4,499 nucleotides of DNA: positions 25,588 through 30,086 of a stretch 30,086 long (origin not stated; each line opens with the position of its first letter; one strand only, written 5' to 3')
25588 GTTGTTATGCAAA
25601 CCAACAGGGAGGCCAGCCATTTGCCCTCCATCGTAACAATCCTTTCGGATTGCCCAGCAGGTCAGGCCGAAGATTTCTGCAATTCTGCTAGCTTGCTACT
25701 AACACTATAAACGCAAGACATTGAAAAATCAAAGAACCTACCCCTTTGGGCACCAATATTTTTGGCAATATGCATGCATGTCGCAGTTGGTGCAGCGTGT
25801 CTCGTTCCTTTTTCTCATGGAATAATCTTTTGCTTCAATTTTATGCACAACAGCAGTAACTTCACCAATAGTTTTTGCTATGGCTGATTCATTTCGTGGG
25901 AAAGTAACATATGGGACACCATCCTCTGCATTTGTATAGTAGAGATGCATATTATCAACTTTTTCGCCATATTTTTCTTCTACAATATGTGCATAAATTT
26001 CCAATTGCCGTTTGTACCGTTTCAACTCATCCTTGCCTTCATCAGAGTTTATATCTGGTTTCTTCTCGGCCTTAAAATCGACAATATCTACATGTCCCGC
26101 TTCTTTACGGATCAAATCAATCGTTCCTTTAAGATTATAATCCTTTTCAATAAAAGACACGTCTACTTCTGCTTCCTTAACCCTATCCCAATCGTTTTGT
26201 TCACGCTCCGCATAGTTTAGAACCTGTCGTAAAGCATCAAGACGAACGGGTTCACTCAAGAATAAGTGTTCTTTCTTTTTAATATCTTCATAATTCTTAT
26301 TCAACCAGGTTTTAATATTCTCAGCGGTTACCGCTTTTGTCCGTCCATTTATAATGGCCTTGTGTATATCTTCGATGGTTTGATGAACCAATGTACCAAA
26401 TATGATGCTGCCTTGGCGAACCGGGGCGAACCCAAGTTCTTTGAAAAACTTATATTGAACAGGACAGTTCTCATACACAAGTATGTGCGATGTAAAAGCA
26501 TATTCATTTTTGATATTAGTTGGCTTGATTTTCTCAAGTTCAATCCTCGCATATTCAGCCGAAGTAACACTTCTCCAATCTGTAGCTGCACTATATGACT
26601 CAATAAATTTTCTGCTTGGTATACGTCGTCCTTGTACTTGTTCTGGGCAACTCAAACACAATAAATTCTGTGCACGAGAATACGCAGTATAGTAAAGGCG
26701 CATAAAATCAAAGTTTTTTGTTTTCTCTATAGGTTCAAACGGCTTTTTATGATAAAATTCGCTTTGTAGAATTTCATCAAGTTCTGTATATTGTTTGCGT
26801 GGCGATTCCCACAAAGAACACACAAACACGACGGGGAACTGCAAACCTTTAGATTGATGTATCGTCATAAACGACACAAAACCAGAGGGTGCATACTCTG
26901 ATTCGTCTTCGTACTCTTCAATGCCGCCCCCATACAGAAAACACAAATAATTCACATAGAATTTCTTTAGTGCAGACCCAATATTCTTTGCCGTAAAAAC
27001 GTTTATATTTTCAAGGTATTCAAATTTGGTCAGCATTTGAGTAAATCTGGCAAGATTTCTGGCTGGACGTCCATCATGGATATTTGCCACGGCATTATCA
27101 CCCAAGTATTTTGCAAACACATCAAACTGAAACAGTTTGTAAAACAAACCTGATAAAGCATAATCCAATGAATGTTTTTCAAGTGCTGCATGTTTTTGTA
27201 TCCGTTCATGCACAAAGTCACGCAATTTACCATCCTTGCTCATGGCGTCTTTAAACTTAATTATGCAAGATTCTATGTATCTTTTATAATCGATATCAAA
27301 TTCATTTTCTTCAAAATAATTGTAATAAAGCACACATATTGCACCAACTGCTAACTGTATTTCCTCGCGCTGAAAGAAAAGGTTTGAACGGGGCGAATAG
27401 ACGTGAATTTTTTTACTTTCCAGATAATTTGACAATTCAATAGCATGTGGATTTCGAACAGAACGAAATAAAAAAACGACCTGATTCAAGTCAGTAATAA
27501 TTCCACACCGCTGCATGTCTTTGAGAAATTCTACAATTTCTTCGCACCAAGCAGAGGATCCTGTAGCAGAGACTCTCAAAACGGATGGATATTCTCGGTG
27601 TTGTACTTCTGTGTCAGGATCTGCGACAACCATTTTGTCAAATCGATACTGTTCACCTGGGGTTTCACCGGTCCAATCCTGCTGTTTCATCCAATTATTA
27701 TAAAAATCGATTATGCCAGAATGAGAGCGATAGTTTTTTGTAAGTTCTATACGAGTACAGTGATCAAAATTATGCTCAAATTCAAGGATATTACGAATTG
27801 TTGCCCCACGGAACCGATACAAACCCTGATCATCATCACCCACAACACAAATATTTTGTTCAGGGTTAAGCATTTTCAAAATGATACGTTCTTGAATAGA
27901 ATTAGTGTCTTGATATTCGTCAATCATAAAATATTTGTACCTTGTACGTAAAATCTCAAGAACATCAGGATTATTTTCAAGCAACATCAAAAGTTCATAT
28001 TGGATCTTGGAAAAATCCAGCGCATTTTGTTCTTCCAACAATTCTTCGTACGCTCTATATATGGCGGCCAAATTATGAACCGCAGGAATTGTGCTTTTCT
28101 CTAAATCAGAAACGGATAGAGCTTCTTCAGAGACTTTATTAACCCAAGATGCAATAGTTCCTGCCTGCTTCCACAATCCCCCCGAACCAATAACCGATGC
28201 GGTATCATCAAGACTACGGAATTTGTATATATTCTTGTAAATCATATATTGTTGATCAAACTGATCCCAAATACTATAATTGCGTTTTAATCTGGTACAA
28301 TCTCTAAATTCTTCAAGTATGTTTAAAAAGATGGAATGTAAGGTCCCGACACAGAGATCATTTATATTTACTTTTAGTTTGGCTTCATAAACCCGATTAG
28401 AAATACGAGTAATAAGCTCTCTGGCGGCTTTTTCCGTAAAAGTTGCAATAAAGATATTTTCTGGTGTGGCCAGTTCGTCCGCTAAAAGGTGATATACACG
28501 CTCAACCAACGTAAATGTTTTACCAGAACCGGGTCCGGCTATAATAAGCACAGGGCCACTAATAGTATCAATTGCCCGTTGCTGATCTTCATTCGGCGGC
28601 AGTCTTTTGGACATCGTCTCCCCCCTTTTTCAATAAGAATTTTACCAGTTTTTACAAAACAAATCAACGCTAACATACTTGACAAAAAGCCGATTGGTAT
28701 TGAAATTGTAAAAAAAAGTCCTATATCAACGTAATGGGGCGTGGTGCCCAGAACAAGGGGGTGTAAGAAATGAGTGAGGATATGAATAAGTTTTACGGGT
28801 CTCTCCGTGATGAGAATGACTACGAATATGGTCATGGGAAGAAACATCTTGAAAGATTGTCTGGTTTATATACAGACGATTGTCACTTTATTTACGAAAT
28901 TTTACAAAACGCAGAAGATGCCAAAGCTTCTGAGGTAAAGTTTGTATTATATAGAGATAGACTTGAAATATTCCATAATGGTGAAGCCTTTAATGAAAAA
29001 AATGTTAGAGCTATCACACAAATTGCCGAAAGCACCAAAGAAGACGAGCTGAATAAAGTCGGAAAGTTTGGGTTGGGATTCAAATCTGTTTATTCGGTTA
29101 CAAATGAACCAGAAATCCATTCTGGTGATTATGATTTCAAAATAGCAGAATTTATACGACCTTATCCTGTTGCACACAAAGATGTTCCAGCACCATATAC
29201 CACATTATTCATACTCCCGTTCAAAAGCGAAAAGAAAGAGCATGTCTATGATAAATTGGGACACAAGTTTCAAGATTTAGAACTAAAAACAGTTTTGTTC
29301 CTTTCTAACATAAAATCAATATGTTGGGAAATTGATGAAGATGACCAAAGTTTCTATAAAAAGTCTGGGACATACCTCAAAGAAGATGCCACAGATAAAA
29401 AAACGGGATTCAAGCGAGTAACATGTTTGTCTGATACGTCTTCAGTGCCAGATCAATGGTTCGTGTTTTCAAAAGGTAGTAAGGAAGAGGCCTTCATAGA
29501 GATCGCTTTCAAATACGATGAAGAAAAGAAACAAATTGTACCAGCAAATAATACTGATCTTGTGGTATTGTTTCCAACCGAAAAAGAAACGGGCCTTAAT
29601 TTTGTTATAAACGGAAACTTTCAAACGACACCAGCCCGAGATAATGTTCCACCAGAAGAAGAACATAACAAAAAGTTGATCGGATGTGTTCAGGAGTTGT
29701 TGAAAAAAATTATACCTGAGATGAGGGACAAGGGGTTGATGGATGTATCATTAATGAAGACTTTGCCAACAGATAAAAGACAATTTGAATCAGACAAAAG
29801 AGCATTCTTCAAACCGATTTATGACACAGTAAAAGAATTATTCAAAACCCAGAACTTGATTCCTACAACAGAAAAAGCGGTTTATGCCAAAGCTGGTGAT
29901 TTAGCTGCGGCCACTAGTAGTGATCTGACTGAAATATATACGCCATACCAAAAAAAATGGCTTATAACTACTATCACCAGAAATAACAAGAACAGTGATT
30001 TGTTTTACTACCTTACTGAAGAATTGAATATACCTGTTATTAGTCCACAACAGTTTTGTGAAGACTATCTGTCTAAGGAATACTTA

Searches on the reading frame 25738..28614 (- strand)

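Call 40: search_protein_families(library=pfam, proteins=[window:25738-28614:-], max_evalue=0.001)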
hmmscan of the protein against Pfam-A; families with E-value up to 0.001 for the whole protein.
window:25738-28614:- (958 aa): 8 families
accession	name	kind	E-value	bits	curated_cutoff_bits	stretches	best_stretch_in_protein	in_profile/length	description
PF00580.27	UvrD-helicase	-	6.7e-71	239.6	23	1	8-283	2-270/271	UvrD/REP helicase N-terminal domain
PF12705.13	PDDEXK_1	-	2.3e-23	83.9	22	1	709-951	5-247/247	PD-(D/E)XK nuclease superfamily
PF13245.12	AAA_19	-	3.2e-18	66.6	25.1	1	11-269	1-134/134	AAA domain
PF13361.12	UvrD_C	-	3.2e-16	60.1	25.6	2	564-656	272-347/350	UvrD-like helicase C-terminal domain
PF13538.12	UvrD_C_2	-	3.4e-07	30.5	27.4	1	581-606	3-30/52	UvrD-like helicase C-terminal domain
PF01930.23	Cas_Cas4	-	4.1e-05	24.2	22.7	1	829-951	53-159/160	Domain of unknown function DUF83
PF13086.12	AAA_11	-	0.00013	22.3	27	1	8-79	3-78/257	AAA domain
PF13604.12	AAA_30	-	0.00031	21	27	0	8-70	3-65/191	AAA domain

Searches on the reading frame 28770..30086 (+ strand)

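Call 40: search_protein_families(library=pfam, proteins=[window:28770-30086:+], max_evalue=0.001)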
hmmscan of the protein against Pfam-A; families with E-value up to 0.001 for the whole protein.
window:28770-30086:+ (439 aa): 2 families
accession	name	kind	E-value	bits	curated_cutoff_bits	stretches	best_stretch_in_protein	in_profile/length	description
PF25794.1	SACS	-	3.2e-21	76.7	32.8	2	69-120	71-122/247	Sacsin domain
PF13589.12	HATPase_c_3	-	2.2e-05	25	25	1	41-106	7-79/137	Histidine kinase-, DNA gyrase B-, and HSP90-like ATPase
